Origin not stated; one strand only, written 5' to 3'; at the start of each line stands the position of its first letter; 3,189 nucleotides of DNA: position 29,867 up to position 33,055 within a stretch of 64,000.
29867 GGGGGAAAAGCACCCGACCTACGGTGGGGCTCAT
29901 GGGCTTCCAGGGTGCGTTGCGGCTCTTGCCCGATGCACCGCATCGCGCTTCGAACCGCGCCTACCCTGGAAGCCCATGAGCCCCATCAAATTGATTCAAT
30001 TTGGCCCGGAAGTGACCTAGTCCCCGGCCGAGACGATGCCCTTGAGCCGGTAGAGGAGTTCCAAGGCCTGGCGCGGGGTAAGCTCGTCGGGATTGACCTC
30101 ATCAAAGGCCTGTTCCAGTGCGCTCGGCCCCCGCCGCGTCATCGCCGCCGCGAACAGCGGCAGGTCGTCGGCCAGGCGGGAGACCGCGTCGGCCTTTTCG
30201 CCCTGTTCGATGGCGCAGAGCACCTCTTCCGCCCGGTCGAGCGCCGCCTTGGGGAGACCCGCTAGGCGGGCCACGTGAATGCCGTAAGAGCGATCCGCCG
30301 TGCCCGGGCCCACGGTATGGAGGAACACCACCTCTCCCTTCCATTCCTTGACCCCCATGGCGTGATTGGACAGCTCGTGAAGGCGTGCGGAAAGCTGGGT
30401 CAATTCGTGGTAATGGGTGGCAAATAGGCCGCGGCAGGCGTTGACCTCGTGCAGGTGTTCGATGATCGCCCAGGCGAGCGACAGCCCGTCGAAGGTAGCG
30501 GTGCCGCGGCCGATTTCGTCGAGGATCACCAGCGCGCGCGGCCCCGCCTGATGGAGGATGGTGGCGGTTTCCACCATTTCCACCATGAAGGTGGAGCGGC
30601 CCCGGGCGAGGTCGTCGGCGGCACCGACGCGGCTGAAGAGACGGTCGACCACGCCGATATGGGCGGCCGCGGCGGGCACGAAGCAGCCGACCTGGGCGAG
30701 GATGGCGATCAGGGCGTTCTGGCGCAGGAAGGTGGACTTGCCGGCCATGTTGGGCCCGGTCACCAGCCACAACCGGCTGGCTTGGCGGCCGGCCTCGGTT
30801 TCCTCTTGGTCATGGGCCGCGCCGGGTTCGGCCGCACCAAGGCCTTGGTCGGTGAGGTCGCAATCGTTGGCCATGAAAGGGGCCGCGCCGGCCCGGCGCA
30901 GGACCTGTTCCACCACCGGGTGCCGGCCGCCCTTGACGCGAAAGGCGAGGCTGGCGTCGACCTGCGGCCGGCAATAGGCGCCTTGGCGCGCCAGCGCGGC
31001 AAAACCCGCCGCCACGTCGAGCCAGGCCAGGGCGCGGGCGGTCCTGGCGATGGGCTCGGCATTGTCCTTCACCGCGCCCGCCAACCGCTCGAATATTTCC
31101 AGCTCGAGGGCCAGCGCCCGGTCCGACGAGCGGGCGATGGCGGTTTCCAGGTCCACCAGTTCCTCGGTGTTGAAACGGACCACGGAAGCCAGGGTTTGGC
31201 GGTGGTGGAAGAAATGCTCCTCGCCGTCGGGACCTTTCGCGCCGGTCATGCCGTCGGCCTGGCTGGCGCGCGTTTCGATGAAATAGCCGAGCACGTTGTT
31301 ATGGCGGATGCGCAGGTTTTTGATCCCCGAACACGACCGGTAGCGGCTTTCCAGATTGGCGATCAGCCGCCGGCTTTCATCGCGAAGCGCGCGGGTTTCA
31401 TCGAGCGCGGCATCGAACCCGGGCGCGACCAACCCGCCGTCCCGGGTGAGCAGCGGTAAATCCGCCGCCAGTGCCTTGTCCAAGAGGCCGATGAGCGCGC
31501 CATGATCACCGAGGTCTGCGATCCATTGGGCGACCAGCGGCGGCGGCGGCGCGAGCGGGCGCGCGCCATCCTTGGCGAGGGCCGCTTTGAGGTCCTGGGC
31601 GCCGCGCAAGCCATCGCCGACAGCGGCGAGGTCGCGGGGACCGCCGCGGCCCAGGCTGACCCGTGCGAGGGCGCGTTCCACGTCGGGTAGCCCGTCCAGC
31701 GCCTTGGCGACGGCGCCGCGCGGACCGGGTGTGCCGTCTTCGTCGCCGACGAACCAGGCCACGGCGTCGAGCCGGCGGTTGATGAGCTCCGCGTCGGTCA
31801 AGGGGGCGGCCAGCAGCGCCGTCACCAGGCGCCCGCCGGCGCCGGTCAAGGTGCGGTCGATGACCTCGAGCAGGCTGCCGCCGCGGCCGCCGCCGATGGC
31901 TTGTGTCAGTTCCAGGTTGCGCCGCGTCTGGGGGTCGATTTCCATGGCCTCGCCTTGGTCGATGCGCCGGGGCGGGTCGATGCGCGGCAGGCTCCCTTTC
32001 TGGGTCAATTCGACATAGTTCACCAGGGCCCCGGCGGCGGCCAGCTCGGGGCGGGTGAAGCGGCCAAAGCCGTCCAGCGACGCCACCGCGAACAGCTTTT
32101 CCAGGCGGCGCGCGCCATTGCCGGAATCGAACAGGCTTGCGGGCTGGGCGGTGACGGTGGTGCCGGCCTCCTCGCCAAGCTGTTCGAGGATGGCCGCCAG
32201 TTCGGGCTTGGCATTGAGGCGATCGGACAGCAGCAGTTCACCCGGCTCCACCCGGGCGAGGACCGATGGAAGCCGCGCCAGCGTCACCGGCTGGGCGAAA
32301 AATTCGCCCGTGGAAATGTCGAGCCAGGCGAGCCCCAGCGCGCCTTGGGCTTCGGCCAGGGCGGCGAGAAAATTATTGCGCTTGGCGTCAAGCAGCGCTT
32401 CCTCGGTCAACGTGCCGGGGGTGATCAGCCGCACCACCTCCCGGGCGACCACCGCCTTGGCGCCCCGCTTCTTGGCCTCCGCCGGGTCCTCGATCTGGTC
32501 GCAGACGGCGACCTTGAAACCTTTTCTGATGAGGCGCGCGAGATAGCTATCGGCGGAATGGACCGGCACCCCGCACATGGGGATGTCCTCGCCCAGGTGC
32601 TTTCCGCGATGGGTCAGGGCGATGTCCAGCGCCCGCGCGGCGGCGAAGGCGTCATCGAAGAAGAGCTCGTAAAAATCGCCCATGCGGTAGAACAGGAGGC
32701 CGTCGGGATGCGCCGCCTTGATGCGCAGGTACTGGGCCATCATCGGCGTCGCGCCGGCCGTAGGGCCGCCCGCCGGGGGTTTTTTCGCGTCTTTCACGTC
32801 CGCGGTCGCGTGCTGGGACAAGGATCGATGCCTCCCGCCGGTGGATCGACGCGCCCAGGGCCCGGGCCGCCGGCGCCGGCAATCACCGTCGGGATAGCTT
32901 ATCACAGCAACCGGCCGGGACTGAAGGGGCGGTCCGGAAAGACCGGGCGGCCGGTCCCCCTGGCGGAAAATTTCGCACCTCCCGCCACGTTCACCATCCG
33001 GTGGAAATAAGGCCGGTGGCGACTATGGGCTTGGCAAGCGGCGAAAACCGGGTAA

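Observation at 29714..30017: Structured ~300-bp non-coding element between the SDR pair and mutS: MITE-like composite with terminal and nested perfect inverted repeats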

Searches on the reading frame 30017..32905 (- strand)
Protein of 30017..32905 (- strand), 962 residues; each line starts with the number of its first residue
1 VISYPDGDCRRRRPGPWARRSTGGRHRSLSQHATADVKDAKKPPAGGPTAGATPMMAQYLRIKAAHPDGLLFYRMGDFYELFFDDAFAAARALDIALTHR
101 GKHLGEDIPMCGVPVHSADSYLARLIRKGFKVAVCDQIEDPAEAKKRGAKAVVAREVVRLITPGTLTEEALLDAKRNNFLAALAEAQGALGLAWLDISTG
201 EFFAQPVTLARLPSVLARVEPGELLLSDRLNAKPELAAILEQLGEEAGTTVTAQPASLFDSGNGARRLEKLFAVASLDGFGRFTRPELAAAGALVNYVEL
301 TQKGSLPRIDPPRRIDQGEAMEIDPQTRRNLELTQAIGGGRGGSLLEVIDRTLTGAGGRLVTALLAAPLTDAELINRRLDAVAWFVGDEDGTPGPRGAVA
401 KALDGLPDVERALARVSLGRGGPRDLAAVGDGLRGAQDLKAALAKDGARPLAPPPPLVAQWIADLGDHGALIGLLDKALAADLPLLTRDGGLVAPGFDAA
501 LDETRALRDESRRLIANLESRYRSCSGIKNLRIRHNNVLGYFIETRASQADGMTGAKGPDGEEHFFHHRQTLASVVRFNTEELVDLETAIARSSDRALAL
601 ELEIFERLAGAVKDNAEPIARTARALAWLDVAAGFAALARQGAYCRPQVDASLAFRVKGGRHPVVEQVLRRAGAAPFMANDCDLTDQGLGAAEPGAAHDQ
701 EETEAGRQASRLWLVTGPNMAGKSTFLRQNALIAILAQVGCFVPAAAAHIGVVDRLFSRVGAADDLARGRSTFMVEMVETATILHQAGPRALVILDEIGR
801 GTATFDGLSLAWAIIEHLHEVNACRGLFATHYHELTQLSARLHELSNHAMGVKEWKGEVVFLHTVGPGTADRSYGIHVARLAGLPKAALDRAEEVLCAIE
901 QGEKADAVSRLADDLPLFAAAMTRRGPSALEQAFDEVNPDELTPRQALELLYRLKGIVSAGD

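Call 11: search_protein_families(library=pfam, proteins=[window:30017-32905:-])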
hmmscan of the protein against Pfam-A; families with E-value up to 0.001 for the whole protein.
window:30017-32905:- (962 aa): 5 families
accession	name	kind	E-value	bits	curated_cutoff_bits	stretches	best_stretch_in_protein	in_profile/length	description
PF00488.27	MutS_V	-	4e-82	275.2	30.2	1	713-899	1-187/188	MutS domain V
PF01624.25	MutS_I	-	2.1e-42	144.3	20.6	1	53-169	1-112/113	MutS domain I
PF05192.23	MutS_III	-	4.8e-38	131.9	34.1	1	326-636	1-194/194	MutS domain III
PF05188.22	MutS_II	-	4.3e-22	79.4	25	1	178-309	1-132/133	MutS domain II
PF05190.23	MutS_IV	-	2.2e-14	53.9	22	1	496-594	1-90/92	MutS family domain IV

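Call 15: find_homologous_proteins(query=window:30017-32905:-, max_evalue=1e-50)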
Query window:30017-32905:- (962 aa): 8000 proteins with E <= 1e-50 among 8000 candidates; the best 120 are listed.
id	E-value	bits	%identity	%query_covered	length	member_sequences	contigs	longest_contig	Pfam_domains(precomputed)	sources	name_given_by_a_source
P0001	0.0e+0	2055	100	97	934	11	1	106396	PF01624.26,PF05192.24,PF05188.24,PF05190.24,PF00488.28,PF27441.1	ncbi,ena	-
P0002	0.0e+0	1806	89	97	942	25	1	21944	PF01624.26,PF05192.24,PF05188.24,PF05190.24,PF00488.28,PF27441.1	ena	-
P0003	0.0e+0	1762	87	97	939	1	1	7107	PF01624.26,PF05192.24,PF05188.24,PF05190.24,PF00488.28,PF27441.1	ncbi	-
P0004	0.0e+0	1722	85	97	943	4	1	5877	PF01624.26,PF05192.24,PF05188.24,PF05190.24,PF00488.28,PF27441.1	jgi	jgi:DNA mismatch repair protein MutS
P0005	0.0e+0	1714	85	97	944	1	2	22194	PF01624.26,PF05192.24,PF05188.24,PF05190.24,PF00488.28,PF27441.1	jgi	jgi:DNA mismatch repair protein MutS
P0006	0.0e+0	1677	82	97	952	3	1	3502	PF01624.26,PF05192.24,PF05188.24,PF05190.24,PF00488.28,PF27441.1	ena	-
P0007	0.0e+0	1656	82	97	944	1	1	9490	PF01624.26,PF05192.24,PF05188.24,PF05190.24,PF00488.28,PF27441.1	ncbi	-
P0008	0.0e+0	1519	78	94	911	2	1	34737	PF01624.26,PF05192.24,PF05188.24,PF05190.24,PF00488.28,PF27441.1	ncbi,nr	ncbi:MAG: DNA mismatch repair protein MutS [Alphaproteobacteria bacterium]|nr:DNA mismatch repair pr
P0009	0.0e+0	1502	77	96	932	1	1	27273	PF01624.26,PF05192.24,PF05188.24,PF05190.24,PF00488.28,PF27441.1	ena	-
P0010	0.0e+0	1501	76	96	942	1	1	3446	PF01624.26,PF05192.24,PF05188.24,PF05190.24,PF00488.28,PF27441.1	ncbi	-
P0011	0.0e+0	1480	76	97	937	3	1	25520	PF01624.26,PF05192.24,PF05188.24,PF05190.24,PF00488.28,PF27441.1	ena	-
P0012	0.0e+0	1473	75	97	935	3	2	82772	PF01624.26,PF05192.24,PF05188.24,PF05190.24,PF00488.28,PF27441.1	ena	-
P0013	0.0e+0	1463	76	94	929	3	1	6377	PF01624.26,PF05192.24,PF05188.24,PF05190.24,PF00488.28,PF27441.1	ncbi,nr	ncbi:MAG: DNA mismatch repair protein MutS [Alphaproteobacteria bacterium]|nr:DNA mismatch repair pr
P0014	0.0e+0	1376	72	95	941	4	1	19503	PF01624.26,PF05192.24,PF05188.24,PF05190.24,PF00488.28,PF27441.1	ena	-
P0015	0.0e+0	1345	69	95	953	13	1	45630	PF01624.26,PF05192.24,PF05188.24,PF05190.24,PF00488.28,PF27441.1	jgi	jgi:DNA mismatch repair protein MutS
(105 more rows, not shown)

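Call 16: find_encoding_contigs(protein=P0001, flank=10000, max_places=6)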
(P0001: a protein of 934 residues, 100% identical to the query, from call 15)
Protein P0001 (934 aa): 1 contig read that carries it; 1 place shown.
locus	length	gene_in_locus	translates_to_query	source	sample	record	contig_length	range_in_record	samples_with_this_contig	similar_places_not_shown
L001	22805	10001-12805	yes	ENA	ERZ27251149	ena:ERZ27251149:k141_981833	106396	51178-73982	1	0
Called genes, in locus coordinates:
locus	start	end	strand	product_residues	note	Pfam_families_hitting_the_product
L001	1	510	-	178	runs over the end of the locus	-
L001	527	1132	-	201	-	PF04519:Bactofilin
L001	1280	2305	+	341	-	PF00294:PfkB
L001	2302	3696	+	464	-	PF07690:MFS_1, PF13000:Acatn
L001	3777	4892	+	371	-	PF05222:AlaDh_PNT_N, PF01262:AlaDh_PNT_C, PF01488:Shikimate_DH (weak), PF02826:2-Hacid_dh_C (weak)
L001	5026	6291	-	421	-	PF01384:PHO4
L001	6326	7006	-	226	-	PF01865:PhoU_div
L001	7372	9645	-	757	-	PF00390:malic, PF03949:Malic_M, PF01515:PTA_PTB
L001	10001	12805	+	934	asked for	PF01624:MutS_I, PF05188:MutS_II, PF05192:MutS_III, PF05190:MutS_IV, PF00488:MutS_V, PF27441:MutS_C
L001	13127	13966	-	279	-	PF00106:adh_short, PF08659:KR, PF13561:adh_short_C2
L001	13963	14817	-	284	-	PF00106:adh_short, PF08659:KR (weak), PF13561:adh_short_C2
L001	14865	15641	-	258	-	PF01177:Asp_Glu_race (faint), PF17645:Amdase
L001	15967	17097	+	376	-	PF01070:FMN_dh, PF00478:IMPDH (weak)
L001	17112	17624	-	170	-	PF00857:Isochorismatase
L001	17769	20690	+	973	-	PF08335:GlnD_UR_UTase, PF27444:GlnD_3rd, PF01966:HD, PF01842:ACT (faint), PF13291:ACT_4 (faint), PF24926:ACT_ACR9_C (weak), PF24931:ACT_ACR9_3rd, PF26956:ACT_ACR_D1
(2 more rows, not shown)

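Call 17: find_encoding_contigs(protein=P0002, flank=6000, max_places=4)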
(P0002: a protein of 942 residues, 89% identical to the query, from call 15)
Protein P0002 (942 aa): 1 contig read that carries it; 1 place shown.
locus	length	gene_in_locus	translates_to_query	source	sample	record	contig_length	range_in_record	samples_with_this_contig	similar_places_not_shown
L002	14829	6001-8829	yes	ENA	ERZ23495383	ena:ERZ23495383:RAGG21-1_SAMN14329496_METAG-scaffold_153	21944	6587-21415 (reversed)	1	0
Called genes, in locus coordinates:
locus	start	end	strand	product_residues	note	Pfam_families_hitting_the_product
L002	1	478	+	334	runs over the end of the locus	?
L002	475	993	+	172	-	PF01661:Macro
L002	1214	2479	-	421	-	PF01384:PHO4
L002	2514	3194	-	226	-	PF01865:PhoU_div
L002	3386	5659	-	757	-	PF00390:malic, PF03949:Malic_M, PF01515:PTA_PTB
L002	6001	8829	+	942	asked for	PF01624:MutS_I, PF05188:MutS_II, PF05192:MutS_III, PF05190:MutS_IV, PF00488:MutS_V, PF27441:MutS_C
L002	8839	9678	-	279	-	PF00106:adh_short, PF08659:KR, PF13561:adh_short_C2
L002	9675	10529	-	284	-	PF00106:adh_short, PF08659:KR (weak), PF13561:adh_short_C2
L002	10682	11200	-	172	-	PF00857:Isochorismatase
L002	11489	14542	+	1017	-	PF08335:GlnD_UR_UTase, PF27444:GlnD_3rd, PF01966:HD, PF01842:ACT (faint), PF24926:ACT_ACR9_C (faint), PF24931:ACT_ACR9_3rd, PF26956:ACT_ACR_D1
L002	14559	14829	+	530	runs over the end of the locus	PF03023:MurJ, PF13440:Polysacc_synt_3, PF01554:MatE (weak)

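Call 18: find_encoding_contigs(protein=P0005, flank=6000, max_places=4)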
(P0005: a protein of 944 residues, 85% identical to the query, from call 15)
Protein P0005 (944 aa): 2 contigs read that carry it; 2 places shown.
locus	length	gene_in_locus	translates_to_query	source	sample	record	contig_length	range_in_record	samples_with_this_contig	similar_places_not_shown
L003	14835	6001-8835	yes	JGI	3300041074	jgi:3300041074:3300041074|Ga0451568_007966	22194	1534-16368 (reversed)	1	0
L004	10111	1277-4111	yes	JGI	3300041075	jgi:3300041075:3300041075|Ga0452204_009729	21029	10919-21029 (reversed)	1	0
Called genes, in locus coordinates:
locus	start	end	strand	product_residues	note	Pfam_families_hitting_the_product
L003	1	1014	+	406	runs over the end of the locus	PF05402:PqqD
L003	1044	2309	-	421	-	PF01384:PHO4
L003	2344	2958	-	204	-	PF01865:PhoU_div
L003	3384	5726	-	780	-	PF00390:malic, PF03949:Malic_M, PF01515:PTA_PTB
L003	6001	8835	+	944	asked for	PF01624:MutS_I, PF05188:MutS_II, PF05192:MutS_III, PF05190:MutS_IV, PF00488:MutS_V, PF27441:MutS_C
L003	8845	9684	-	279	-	PF00106:adh_short, PF08659:KR, PF13561:adh_short_C2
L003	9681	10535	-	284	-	PF00106:adh_short, PF08659:KR (weak), PF13561:adh_short_C2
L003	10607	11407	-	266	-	PF17645:Amdase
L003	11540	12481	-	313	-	PF00248:Aldo_ket_red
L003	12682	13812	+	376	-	PF01070:FMN_dh, PF00478:IMPDH (weak)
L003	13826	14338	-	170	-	PF00857:Isochorismatase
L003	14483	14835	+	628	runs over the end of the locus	?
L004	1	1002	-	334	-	?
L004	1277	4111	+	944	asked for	PF01624:MutS_I, PF05188:MutS_II, PF05192:MutS_III, PF05190:MutS_IV, PF00488:MutS_V, PF27441:MutS_C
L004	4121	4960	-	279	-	PF00106:adh_short, PF08659:KR, PF13561:adh_short_C2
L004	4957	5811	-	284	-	PF00106:adh_short, PF08659:KR (weak), PF13561:adh_short_C2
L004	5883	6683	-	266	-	PF17645:Amdase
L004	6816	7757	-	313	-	PF00248:Aldo_ket_red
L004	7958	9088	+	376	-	PF01070:FMN_dh, PF00478:IMPDH (weak)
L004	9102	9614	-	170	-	PF00857:Isochorismatase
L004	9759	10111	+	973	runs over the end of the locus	PF08335:GlnD_UR_UTase, PF27444:GlnD_3rd, PF01966:HD, PF01842:ACT (faint), PF13291:ACT_4 (faint), PF24926:ACT_ACR9_C (weak), PF24931:ACT_ACR9_3rd, PF26956:ACT_ACR_D1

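Call 21: find_encoding_contigs(protein=P0003, flank=4000, max_places=3)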
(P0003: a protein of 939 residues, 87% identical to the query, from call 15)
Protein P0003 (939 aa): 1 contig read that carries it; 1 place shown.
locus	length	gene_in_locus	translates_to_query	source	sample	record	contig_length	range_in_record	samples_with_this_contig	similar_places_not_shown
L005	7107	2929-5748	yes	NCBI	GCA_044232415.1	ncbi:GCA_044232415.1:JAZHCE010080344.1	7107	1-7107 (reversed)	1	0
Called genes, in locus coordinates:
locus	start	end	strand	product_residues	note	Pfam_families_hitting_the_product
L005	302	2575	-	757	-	PF00390:malic, PF03949:Malic_M, PF01515:PTA_PTB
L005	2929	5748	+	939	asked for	PF01624:MutS_I, PF05188:MutS_II, PF05192:MutS_III, PF05190:MutS_IV, PF00488:MutS_V, PF27441:MutS_C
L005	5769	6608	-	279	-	PF00106:adh_short, PF08659:KR (weak), PF13561:adh_short_C2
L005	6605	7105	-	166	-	?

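Call 22: find_encoding_contigs(protein=P0007, flank=4000, max_places=3)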
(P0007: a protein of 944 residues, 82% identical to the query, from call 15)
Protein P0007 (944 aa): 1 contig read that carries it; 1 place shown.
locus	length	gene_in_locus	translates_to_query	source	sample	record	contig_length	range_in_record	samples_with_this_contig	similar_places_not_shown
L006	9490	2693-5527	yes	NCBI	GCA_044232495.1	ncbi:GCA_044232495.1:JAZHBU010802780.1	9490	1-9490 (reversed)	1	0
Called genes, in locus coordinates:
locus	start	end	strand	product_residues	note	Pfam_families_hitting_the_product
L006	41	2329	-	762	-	PF00390:malic, PF03949:Malic_M, PF01515:PTA_PTB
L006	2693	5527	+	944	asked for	PF01624:MutS_I, PF05188:MutS_II, PF05192:MutS_III, PF05190:MutS_IV, PF00488:MutS_V, PF27441:MutS_C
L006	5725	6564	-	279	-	PF00106:adh_short, PF08659:KR (weak), PF13561:adh_short_C2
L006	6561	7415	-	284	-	PF00106:adh_short, PF08659:KR, PF13561:adh_short_C2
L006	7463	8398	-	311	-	PF17645:Amdase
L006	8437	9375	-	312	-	PF00248:Aldo_ket_red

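Call 23: find_encoding_contigs(protein=P0008, flank=4000, max_places=3)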
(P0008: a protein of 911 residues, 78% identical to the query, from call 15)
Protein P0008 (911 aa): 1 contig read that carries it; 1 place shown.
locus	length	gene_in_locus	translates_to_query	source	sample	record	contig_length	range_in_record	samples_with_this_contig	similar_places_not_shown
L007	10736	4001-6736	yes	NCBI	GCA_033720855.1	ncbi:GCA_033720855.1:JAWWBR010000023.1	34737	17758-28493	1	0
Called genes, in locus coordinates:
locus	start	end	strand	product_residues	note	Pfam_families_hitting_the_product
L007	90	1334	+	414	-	PF05402:PqqD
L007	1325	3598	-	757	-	PF00390:malic, PF03949:Malic_M, PF01515:PTA_PTB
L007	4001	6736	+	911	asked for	PF01624:MutS_I, PF05188:MutS_II, PF05192:MutS_III, PF05190:MutS_IV, PF00488:MutS_V, PF27441:MutS_C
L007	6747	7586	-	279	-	PF00106:adh_short, PF08659:KR, PF13561:adh_short_C2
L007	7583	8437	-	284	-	PF00106:adh_short, PF08659:KR (weak), PF13561:adh_short_C2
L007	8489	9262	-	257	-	PF17645:Amdase, PF01177:Asp_Glu_race (weak)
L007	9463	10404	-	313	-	PF00248:Aldo_ket_red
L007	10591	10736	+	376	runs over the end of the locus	PF01070:FMN_dh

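Call 66: list_cluster_members(proteins=[P0001, P0003, P0002])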
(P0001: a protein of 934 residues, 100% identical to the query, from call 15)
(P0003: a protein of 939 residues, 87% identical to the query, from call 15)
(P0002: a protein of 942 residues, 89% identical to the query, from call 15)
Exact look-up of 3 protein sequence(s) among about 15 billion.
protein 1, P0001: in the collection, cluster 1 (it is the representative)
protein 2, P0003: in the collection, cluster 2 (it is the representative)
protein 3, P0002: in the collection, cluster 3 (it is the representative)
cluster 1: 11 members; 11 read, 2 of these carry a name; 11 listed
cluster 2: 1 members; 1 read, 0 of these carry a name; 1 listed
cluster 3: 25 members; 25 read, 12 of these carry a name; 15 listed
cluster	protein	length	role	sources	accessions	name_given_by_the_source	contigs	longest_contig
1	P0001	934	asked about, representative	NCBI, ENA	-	-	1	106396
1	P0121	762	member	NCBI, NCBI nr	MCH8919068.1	MAG: DNA mismatch repair protein MutS, partial [Proteobacteria bacterium] | DNA mismatch repair protein MutS [Pseudomonadota bacterium]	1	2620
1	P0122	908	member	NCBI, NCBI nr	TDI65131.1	MAG: DNA mismatch repair protein MutS [Alphaproteobacteria bacterium]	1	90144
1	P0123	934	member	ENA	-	-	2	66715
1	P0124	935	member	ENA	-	-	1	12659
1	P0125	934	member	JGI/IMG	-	-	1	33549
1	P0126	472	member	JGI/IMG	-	-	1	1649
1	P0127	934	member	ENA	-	-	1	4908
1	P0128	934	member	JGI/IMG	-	-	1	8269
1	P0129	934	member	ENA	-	-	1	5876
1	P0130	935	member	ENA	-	-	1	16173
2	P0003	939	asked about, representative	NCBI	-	-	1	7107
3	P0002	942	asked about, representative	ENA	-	-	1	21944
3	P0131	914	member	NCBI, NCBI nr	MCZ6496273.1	MAG: DNA mismatch repair protein MutS [Alphaproteobacteria bacterium] | DNA mismatch repair protein MutS [Alphaproteobacteria bacterium]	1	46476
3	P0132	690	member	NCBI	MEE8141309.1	MAG: DNA mismatch repair protein MutS, partial [Alphaproteobacteria bacterium]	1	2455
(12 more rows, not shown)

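Call 67: find_encoding_contigs(protein=P0125, flank=10000, max_places=4)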
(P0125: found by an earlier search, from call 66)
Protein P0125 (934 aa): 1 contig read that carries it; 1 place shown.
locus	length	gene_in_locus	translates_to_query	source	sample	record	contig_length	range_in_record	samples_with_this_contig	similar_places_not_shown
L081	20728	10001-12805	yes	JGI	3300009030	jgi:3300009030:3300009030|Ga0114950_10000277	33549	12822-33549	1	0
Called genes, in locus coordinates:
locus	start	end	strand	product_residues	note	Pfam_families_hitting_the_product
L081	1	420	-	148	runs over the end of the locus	-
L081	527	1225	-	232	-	PF04519:Bactofilin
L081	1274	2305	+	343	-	PF00294:PfkB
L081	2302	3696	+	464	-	PF07690:MFS_1, PF13000:Acatn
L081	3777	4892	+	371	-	PF05222:AlaDh_PNT_N, PF01262:AlaDh_PNT_C, PF01488:Shikimate_DH (weak), PF02826:2-Hacid_dh_C (weak)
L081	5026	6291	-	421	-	PF01384:PHO4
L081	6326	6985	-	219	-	PF01865:PhoU_div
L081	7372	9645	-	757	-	PF00390:malic, PF03949:Malic_M, PF01515:PTA_PTB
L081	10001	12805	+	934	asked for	PF01624:MutS_I, PF05188:MutS_II, PF05192:MutS_III, PF05190:MutS_IV, PF00488:MutS_V, PF27441:MutS_C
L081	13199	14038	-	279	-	PF00106:adh_short, PF08659:KR, PF13561:adh_short_C2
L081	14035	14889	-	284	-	PF00106:adh_short, PF08659:KR (weak), PF13561:adh_short_C2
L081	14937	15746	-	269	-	PF01177:Asp_Glu_race (faint), PF17645:Amdase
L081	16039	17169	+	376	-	PF01070:FMN_dh, PF00478:IMPDH (weak)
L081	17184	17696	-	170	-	PF00857:Isochorismatase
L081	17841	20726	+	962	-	?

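Call 68: find_encoding_contigs(protein=P0123, flank=10000, max_places=4)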
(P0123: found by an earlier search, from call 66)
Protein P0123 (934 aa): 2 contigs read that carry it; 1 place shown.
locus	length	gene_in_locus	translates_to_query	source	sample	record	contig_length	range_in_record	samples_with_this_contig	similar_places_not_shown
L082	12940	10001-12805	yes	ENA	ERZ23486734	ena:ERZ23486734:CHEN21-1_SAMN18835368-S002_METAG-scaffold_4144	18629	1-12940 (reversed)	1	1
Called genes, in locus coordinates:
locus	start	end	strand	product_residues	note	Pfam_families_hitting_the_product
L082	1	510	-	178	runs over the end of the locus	-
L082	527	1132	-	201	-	PF04519:Bactofilin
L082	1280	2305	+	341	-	PF00294:PfkB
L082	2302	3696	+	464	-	PF07690:MFS_1, PF13000:Acatn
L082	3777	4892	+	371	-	PF05222:AlaDh_PNT_N, PF01262:AlaDh_PNT_C, PF01488:Shikimate_DH (weak), PF02826:2-Hacid_dh_C (weak)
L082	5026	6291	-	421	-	PF01384:PHO4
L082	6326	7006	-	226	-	PF01865:PhoU_div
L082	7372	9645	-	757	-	PF00390:malic, PF03949:Malic_M, PF01515:PTA_PTB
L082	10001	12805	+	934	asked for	PF01624:MutS_I, PF05188:MutS_II, PF05192:MutS_III, PF05190:MutS_IV, PF00488:MutS_V, PF27441:MutS_C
